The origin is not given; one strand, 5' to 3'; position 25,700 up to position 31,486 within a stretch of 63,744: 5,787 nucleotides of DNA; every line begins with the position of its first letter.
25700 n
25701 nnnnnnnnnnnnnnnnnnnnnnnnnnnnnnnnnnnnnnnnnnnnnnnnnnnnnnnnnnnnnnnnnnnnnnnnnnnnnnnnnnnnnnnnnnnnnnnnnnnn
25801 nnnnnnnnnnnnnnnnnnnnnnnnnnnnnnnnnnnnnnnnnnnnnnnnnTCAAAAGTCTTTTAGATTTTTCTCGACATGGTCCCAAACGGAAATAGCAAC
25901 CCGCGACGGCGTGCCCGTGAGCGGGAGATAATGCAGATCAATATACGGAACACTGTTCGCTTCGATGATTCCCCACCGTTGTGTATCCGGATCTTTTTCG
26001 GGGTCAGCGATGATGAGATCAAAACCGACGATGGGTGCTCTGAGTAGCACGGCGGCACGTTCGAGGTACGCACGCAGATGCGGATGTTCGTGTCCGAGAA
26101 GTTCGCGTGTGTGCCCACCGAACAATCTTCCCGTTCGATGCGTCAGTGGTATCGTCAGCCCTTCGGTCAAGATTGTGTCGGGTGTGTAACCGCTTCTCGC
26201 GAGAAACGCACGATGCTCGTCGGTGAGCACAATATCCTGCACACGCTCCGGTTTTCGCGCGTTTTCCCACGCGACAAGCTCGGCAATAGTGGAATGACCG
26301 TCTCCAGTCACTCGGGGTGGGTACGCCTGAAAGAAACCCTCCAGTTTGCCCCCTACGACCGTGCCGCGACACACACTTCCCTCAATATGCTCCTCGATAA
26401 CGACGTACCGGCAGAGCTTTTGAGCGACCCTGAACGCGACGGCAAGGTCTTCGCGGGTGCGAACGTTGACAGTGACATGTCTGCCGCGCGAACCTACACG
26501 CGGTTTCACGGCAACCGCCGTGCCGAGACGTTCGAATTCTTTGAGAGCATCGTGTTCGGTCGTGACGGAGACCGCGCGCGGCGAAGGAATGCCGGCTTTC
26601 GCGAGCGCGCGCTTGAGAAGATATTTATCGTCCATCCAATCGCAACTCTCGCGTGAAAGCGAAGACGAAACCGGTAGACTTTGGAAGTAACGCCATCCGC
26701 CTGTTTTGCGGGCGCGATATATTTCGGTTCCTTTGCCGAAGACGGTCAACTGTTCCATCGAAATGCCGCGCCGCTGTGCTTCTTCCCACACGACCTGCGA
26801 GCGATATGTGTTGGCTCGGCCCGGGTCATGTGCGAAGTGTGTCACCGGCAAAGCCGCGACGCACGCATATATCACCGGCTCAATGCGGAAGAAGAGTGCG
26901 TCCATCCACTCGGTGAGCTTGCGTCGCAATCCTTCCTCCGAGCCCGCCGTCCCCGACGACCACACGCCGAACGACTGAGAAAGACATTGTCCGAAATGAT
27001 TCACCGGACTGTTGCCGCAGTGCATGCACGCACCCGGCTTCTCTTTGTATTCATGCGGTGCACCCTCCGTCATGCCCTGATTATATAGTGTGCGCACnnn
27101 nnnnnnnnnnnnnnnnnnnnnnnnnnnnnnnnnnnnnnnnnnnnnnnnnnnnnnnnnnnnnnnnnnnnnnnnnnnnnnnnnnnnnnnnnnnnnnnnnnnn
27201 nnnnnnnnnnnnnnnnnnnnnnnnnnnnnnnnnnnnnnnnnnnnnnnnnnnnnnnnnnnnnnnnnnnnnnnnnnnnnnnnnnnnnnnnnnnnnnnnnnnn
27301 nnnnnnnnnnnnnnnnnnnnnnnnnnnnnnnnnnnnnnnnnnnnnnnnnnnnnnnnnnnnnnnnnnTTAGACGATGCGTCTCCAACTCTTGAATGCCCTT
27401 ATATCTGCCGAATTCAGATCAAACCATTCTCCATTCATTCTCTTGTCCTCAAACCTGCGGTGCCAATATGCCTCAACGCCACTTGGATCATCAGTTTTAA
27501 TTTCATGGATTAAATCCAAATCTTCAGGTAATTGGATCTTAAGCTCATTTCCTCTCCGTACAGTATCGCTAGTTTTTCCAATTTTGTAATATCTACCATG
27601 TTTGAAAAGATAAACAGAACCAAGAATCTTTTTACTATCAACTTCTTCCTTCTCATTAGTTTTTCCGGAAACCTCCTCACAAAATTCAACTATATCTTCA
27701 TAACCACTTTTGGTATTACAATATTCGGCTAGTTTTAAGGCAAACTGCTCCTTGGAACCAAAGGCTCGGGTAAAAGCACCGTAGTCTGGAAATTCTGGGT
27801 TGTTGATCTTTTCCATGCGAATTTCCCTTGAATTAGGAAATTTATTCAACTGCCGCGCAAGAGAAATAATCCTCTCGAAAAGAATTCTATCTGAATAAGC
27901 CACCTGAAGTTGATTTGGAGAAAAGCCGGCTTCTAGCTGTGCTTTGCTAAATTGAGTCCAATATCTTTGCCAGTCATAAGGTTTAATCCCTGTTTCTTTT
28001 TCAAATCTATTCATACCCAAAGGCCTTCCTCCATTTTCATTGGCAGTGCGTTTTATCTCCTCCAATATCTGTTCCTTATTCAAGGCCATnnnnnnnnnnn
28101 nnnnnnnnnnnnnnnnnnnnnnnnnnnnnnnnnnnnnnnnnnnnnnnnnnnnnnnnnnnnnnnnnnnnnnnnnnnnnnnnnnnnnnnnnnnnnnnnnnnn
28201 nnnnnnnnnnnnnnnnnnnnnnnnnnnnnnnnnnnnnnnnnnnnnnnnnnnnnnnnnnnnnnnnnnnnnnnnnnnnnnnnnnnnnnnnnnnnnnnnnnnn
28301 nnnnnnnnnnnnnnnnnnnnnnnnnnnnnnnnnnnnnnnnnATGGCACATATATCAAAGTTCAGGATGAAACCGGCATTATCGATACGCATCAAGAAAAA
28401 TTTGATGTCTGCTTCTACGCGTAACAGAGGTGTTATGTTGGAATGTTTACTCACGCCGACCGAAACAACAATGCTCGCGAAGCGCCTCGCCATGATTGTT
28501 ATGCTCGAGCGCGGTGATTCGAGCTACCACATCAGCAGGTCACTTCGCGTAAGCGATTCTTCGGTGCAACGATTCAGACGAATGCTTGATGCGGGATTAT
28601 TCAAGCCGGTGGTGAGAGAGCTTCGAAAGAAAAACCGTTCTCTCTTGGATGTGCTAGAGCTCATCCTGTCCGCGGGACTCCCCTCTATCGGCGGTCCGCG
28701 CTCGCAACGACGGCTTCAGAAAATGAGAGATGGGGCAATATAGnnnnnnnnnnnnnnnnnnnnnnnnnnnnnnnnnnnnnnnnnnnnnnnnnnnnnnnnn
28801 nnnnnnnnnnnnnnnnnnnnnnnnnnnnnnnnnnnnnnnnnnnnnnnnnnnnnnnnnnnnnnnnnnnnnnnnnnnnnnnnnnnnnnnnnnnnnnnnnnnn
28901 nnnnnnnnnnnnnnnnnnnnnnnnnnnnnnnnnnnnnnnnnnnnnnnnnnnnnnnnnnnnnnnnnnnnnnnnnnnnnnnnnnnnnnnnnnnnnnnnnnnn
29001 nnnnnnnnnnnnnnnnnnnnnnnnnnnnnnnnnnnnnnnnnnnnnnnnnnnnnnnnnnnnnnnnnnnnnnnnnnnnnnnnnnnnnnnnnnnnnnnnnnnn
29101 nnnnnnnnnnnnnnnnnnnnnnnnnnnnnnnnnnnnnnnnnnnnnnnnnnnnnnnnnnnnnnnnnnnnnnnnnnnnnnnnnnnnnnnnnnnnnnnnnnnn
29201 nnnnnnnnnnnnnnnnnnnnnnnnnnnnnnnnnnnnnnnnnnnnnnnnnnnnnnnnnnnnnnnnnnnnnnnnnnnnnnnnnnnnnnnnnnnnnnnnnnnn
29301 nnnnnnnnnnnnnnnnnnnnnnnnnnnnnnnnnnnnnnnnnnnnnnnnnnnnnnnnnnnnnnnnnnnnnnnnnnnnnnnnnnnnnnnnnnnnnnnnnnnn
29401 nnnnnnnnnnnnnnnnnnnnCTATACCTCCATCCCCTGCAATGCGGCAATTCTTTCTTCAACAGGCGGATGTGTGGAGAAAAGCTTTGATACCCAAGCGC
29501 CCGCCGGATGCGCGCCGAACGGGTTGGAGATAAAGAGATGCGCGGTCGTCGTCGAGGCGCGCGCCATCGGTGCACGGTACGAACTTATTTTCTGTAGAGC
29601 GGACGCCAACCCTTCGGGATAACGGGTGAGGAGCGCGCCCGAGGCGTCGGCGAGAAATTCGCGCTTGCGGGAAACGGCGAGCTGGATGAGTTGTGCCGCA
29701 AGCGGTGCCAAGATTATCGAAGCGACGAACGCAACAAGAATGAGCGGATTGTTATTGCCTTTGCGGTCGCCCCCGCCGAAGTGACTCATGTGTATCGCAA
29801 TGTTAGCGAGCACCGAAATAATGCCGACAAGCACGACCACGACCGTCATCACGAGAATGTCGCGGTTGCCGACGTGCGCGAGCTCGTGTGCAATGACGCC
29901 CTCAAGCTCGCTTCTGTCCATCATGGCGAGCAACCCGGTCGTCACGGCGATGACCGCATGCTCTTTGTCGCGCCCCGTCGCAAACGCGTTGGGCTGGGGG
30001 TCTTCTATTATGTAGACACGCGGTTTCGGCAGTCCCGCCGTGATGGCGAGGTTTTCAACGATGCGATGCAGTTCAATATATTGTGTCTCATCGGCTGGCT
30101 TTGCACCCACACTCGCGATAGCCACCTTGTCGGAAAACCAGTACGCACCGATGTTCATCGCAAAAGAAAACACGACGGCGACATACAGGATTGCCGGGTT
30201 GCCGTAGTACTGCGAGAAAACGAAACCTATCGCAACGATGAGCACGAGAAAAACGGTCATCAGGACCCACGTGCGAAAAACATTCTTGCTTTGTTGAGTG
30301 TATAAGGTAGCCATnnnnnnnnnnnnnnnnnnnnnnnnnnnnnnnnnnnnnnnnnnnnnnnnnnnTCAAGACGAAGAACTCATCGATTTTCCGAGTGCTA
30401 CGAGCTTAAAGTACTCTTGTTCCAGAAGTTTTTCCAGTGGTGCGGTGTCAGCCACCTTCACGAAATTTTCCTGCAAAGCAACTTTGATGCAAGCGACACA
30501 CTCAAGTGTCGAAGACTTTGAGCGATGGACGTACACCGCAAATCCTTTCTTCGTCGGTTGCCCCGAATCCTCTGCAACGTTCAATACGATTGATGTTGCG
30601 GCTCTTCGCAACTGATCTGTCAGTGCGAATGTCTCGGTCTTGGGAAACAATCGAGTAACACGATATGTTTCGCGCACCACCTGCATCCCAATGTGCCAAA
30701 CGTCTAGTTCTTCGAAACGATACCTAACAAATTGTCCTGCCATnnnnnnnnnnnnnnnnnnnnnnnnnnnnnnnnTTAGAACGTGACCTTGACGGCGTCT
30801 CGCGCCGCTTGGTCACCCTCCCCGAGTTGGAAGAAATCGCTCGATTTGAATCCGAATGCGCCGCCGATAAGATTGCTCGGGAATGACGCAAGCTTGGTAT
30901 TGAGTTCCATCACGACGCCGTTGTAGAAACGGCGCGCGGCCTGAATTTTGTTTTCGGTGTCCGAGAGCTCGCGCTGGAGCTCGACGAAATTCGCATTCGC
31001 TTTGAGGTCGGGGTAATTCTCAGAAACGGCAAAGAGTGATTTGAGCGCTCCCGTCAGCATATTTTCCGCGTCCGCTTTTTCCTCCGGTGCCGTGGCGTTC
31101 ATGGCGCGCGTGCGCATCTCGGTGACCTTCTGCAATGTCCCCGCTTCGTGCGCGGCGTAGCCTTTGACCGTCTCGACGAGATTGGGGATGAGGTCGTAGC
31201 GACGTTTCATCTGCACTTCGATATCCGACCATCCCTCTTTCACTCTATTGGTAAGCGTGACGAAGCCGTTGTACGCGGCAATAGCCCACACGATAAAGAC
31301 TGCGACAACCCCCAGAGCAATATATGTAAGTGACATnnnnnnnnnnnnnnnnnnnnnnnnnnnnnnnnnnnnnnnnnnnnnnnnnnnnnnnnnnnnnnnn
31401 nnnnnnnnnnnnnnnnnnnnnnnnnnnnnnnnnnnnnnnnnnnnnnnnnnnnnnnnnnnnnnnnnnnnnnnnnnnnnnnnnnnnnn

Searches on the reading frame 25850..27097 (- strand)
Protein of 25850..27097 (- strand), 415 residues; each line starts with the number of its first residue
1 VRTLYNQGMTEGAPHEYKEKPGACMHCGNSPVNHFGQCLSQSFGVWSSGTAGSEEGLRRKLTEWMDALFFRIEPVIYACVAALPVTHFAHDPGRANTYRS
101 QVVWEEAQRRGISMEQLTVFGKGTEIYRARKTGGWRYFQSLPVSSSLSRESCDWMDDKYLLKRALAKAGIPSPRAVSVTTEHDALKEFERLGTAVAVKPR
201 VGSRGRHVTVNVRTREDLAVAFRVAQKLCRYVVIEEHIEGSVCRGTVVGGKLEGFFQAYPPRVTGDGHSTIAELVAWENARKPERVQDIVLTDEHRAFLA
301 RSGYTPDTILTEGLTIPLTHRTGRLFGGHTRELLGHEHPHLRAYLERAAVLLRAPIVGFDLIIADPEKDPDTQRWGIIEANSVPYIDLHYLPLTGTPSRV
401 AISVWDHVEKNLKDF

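Call 80: search_protein_families(library=pfam, proteins=[window:25850-27097:-], max_evalue=0.001)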
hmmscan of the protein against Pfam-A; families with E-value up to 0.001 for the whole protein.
window:25850-27097:- (415 aa): 2 families
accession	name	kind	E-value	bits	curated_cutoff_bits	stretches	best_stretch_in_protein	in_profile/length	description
PF02222.28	ATP-grasp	-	4.1e-05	23.7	27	1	164-273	2-111/179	ATP-grasp domain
PF02655.19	ATP-grasp_3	-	0.0005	20.6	23.2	0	156-243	2-74/160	ATP-grasp domain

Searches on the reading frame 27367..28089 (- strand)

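Call 80: search_protein_families(library=pfam, proteins=[window:27367-28089:-], max_evalue=0.001)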
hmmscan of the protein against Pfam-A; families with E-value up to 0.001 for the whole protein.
window:27367-28089:- (240 aa): 3 families
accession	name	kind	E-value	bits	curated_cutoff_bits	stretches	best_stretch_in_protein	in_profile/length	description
PF13455.12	MUG113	-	1.2e-17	64.7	22.3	1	168-233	1-69/73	Meiotically up-regulated gene 113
PF10544.15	T5orf172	-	5.4e-08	33.7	20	1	158-235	2-98/101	T5orf172 domain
PF18780.6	HNH_repeat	-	6e-06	26.9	26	0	65-112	1-43/54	Homing endonuclease associated repeat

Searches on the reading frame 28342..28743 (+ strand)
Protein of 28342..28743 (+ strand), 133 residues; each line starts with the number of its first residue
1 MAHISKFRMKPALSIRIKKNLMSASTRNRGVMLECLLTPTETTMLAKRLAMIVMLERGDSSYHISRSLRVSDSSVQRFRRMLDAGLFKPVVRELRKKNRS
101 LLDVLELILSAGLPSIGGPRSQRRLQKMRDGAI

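Call 89: search_protein_families(library=pfam, proteins=[window:28342-28743:+], max_evalue=0.001)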
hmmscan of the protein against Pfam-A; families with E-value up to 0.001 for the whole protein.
window:28342-28743:+ (133 aa): 2 families
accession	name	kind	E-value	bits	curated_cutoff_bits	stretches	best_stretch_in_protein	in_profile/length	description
PF01371.25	Trp_repressor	-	5e-06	26.9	27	1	31-84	21-75/88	Trp repressor protein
PF13384.12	HTH_23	-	0.00086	19.5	24.6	0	46-81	5-40/50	Homeodomain-like domain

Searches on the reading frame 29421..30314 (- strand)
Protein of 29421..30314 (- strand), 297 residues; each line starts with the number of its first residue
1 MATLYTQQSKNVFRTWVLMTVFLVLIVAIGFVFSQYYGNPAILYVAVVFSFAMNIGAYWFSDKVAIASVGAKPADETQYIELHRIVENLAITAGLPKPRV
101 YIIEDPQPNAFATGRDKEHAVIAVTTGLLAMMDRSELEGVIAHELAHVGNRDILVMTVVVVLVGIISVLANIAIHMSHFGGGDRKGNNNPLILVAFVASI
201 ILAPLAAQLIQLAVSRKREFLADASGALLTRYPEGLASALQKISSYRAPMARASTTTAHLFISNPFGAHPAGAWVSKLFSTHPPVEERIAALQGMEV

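Call 89: search_protein_families(library=pfam, proteins=[window:29421-30314:-], max_evalue=0.001)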
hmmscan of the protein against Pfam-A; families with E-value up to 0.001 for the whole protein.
window:29421-30314:- (297 aa): 1 family
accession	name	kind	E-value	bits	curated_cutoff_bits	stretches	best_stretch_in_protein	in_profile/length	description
PF01435.24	Peptidase_M48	-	6.7e-39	134.1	20.3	1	81-295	6-185/186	Peptidase family M48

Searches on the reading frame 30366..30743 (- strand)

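Call 89: search_protein_families(library=pfam, proteins=[window:30366-30743:-], max_evalue=0.001)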
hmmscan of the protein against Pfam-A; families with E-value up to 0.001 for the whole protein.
window:30366-30743:- (125 aa): 1 family
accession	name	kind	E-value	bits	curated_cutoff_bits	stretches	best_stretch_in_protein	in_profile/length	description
PF05635.17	23S_rRNA_IVP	-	5.7e-23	81.6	33.8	1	11-109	1-99/106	23S rRNA-intervening sequence protein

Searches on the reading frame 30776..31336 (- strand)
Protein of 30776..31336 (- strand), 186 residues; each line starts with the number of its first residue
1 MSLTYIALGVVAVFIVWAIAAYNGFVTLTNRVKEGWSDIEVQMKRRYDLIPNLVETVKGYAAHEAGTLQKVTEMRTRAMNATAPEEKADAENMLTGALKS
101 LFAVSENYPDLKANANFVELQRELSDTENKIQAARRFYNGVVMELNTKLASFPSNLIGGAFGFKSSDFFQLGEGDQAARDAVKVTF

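Call 89: search_protein_families(library=pfam, proteins=[window:30776-31336:-], max_evalue=0.001)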
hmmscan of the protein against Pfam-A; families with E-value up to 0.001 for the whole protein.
window:30776-31336:- (186 aa): 1 family
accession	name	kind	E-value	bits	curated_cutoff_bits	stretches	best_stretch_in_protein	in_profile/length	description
PF04011.17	LemA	-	2.7e-60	203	26.2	1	36-186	2-149/149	LemA family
